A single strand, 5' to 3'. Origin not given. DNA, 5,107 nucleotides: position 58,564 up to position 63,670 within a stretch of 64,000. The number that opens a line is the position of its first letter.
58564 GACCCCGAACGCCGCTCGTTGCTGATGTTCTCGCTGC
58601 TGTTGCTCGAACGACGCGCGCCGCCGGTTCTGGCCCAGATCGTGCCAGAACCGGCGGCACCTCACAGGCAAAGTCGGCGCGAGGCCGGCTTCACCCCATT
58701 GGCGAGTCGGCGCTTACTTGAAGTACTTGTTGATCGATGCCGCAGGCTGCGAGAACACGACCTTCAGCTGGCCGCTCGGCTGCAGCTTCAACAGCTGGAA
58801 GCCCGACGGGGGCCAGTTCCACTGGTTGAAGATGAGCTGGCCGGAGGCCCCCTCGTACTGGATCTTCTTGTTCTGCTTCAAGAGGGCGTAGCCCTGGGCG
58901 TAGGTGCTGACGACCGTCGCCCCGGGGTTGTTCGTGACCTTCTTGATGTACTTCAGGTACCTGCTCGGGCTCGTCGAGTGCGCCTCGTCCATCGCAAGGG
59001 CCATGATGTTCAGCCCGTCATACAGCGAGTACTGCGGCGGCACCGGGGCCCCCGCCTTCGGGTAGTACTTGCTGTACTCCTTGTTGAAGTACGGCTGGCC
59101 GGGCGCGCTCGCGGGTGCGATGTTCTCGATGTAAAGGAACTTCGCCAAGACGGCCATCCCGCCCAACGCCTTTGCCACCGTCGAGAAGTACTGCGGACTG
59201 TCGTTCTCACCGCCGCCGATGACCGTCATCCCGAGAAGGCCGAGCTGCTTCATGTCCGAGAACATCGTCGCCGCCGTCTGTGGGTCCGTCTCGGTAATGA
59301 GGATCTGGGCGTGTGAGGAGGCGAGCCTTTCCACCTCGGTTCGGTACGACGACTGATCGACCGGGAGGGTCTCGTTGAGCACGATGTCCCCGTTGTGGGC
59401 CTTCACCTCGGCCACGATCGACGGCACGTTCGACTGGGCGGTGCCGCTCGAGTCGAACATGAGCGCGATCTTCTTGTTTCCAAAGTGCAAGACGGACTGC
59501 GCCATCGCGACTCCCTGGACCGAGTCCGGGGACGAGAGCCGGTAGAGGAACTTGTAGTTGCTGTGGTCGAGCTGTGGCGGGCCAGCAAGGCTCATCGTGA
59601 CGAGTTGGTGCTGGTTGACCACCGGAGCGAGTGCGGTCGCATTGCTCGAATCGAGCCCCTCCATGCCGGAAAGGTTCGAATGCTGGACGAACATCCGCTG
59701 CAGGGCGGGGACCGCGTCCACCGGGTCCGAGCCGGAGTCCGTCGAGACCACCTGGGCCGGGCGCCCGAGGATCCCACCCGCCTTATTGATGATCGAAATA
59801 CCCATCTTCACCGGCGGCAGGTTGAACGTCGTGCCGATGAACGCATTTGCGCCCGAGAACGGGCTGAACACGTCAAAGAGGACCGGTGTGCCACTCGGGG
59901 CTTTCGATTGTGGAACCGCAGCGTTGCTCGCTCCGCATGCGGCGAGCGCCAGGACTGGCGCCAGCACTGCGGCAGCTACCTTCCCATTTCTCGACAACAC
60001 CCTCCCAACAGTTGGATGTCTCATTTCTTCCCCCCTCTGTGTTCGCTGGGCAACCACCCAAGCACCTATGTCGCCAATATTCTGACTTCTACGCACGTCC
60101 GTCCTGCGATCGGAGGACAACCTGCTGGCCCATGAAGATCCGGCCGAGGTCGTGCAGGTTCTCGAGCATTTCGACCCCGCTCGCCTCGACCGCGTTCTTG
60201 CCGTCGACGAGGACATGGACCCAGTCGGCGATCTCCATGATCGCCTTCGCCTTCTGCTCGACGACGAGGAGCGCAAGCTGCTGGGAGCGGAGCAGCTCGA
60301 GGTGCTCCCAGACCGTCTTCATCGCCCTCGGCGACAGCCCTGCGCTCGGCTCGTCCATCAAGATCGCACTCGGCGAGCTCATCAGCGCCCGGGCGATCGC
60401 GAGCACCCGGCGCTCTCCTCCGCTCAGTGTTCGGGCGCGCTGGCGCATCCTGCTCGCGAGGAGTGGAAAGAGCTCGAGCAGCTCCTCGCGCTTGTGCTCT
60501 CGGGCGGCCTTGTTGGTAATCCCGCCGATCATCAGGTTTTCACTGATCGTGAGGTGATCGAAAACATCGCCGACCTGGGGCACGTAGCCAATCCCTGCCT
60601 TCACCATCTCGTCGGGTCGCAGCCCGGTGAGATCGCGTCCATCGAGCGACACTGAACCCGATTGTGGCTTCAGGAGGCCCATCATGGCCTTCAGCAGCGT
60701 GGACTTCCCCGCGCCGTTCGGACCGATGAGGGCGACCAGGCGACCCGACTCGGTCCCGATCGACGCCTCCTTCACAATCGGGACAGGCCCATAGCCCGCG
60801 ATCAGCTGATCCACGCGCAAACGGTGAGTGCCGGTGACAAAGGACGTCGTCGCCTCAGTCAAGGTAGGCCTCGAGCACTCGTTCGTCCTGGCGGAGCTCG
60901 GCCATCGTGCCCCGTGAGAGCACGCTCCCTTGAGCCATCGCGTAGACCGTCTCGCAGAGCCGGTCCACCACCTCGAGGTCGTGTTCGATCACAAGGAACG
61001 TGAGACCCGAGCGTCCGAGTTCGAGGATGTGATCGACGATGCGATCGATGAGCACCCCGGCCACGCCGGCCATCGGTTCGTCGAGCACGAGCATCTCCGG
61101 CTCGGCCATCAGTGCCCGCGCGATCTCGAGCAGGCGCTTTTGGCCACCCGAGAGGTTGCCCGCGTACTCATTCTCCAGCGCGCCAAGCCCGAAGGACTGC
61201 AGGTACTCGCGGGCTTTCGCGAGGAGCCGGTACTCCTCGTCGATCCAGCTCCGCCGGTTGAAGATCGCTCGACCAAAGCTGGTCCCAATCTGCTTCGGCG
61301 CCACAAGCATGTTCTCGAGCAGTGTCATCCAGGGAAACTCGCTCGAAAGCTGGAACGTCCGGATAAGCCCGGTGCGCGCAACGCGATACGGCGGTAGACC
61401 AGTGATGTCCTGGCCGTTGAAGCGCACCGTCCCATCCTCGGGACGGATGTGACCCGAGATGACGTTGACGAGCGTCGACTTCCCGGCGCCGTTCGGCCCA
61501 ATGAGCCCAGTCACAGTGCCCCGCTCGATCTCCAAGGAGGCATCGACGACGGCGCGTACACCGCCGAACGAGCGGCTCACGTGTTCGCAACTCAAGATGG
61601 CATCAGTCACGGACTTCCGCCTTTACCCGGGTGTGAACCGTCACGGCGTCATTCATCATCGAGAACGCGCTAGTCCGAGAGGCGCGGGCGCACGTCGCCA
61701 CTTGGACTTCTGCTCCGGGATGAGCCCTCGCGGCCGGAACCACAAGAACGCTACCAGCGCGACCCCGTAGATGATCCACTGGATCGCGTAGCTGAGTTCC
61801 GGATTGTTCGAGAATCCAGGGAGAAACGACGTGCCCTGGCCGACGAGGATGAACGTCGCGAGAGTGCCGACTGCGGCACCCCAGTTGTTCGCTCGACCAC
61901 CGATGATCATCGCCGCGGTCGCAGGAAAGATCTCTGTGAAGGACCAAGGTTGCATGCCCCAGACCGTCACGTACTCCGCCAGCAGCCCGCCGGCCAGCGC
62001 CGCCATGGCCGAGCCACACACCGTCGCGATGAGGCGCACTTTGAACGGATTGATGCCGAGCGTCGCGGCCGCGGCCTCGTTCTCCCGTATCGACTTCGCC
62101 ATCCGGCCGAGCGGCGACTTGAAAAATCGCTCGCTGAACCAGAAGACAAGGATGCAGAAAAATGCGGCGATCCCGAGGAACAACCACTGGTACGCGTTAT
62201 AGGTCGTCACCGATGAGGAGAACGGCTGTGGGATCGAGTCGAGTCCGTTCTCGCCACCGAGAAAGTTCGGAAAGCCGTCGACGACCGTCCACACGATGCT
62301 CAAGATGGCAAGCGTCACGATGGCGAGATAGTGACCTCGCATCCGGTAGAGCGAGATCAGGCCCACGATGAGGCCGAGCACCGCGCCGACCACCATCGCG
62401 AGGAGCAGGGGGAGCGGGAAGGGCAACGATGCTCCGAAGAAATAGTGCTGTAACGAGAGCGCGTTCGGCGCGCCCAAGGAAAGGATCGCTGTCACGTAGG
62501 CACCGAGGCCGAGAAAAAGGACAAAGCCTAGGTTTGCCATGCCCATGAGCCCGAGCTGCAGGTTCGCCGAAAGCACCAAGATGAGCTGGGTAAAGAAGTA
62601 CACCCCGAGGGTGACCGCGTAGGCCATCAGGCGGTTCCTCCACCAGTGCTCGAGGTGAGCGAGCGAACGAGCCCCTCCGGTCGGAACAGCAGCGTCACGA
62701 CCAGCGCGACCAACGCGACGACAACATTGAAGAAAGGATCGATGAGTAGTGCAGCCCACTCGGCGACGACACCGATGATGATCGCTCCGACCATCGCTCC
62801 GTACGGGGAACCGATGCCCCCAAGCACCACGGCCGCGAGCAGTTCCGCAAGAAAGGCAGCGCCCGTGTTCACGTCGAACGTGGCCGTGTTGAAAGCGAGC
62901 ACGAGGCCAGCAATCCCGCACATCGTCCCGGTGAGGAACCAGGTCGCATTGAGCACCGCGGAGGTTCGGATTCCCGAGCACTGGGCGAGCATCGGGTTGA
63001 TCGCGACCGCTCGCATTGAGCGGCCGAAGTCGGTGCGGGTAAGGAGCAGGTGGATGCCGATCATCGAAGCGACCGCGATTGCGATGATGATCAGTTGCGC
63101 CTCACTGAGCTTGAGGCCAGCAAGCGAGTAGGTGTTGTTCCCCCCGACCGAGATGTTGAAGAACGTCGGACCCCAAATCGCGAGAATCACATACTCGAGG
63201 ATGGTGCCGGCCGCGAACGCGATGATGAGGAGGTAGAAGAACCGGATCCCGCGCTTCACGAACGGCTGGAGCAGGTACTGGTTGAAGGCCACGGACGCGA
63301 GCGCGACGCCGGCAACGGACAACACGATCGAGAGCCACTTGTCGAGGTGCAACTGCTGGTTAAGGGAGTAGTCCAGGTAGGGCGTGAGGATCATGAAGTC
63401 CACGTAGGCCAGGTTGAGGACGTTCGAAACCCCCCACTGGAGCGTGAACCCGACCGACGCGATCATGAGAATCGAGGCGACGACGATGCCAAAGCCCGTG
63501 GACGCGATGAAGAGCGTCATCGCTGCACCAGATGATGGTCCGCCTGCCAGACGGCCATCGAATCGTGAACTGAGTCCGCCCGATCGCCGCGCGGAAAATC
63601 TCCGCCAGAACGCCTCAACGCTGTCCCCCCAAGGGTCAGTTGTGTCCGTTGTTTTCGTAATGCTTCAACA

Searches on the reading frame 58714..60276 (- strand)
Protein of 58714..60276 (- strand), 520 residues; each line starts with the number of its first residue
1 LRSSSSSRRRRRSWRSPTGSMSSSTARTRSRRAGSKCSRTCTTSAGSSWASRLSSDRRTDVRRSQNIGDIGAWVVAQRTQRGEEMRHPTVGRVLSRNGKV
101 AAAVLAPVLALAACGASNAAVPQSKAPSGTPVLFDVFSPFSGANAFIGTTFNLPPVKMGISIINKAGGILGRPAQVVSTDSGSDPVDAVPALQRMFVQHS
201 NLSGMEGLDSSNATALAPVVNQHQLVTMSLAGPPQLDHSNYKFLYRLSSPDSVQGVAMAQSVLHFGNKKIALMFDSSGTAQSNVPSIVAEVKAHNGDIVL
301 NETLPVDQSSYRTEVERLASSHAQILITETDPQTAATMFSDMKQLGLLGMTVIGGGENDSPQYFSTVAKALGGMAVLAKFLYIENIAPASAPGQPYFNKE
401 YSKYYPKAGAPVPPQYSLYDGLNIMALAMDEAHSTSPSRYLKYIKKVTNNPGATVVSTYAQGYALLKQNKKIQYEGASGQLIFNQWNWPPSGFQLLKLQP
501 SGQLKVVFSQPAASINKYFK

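Call 15: search_protein_families(library=pfam, proteins=[window:58714-60276:-], max_evalue=0.01)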
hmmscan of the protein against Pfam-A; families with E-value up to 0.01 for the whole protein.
window:58714-60276:- (520 aa): 3 families
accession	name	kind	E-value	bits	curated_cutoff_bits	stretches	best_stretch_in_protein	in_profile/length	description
PF13458.12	Peripla_BP_6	-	9.4e-35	121.3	31.7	1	136-444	6-308/343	Periplasmic binding protein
PF01094.35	ANF_receptor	-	4.4e-20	72.5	25.4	1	156-499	6-351/353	Receptor family ligand binding region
PF13433.12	Peripla_BP_5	-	4.6e-05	23.1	27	1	141-448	10-310/363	Periplasmic binding protein domain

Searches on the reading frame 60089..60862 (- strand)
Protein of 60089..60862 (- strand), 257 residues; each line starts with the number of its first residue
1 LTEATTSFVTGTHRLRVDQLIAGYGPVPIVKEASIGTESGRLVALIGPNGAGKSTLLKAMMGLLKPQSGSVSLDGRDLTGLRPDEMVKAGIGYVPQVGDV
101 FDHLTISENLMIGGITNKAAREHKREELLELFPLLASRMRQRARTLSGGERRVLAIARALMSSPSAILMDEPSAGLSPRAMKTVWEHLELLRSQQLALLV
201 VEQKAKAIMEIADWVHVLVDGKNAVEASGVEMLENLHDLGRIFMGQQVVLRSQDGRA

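Call 15: search_protein_families(library=pfam, proteins=[window:60089-60862:-], max_evalue=0.01)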
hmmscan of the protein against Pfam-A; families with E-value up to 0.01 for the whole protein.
window:60089-60862:- (257 aa): 14 families
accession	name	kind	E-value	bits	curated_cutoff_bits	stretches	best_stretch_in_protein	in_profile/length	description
PF00005.33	ABC_tran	-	3.6e-33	115.5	25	1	31-173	2-136/137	ABC transporter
PF13304.12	AAA_21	-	5.6e-11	43.5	27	2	42-64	1-26/304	AAA domain, putative AbiEii toxin, Type IV TA system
PF02463.25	SMC_N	-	7.9e-07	29.2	40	1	38-61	22-45/220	RecF/RecN/SMC N terminal domain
PF13555.12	AAA_29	-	1.6e-06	28.2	27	1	40-68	23-50/61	P-loop containing region of AAA domain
PF13401.12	AAA_22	-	0.00014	22.6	27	1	39-184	4-104/130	AAA domain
PF11398.14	DUF2813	-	0.00025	21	21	0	42-74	24-56/372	Protein of unknown function (DUF2813)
PF13476.12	AAA_23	-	0.0005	21.2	27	1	41-64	20-43/201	AAA domain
PF13175.12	AAA_15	-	0.0016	18.6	32.1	1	42-67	25-50/374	AAA ATPase domain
PF13191.12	AAA_16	-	0.0017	19.3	32.6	1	37-101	21-73/167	AAA ATPase domain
PF13514.12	AAA_27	-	0.0024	18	22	1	36-64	22-50/206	AAA domain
PF01078.27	Mg_chelatase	-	0.0028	17.5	20.3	1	42-116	24-95/207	Magnesium chelatase, subunit ChlI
PF03193.22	RsgA_GTPase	-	0.0036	17.6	30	1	40-73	106-139/174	RsgA GTPase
PF01926.29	MMR_HSR1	-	0.0045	17.5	21.9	0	43-66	2-24/113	50S ribosome-binding GTPase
PF25199.1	nSTAND_NTPase5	-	0.0054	17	34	0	36-60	37-61/145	Novel STAND NTPase 5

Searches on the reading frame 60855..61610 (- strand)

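Call 15: search_protein_families(library=pfam, proteins=[window:60855-61610:-], max_evalue=0.01)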
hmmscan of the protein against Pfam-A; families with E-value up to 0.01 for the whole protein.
window:60855-61610:- (251 aa): 7 families
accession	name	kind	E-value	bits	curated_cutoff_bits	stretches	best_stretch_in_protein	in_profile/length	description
PF00005.33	ABC_tran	-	1.4e-32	113.5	25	1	23-181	3-137/137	ABC transporter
PF13304.12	AAA_21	-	5.7e-08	33.6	27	1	33-53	1-27/304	AAA domain, putative AbiEii toxin, Type IV TA system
PF13555.12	AAA_29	-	4.6e-05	23.5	27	1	26-65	17-55/61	P-loop containing region of AAA domain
PF12399.14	BCA_ABC_TP_C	-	6.9e-05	22.8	25.5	1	230-250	2-22/27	Branched-chain amino acid ATP-binding cassette transporter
PF02463.25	SMC_N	-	0.00011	22.1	40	0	32-52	25-45/220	RecF/RecN/SMC N terminal domain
PF03193.22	RsgA_GTPase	-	0.0022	18.3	30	1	31-62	106-137/174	RsgA GTPase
PF13476.12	AAA_23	-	0.0033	18.5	27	1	22-51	11-39/201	AAA domain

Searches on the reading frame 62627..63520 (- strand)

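Call 15: search_protein_families(library=pfam, proteins=[window:62627-63520:-], max_evalue=0.01)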
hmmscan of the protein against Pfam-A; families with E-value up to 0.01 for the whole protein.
window:62627-63520:- (297 aa): 1 family
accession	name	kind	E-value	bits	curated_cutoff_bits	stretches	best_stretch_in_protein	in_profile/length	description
PF02653.21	BPD_transp_2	-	3.2e-32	112.2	26.8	1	10-275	4-267/269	Branched-chain amino acid transport system / permease component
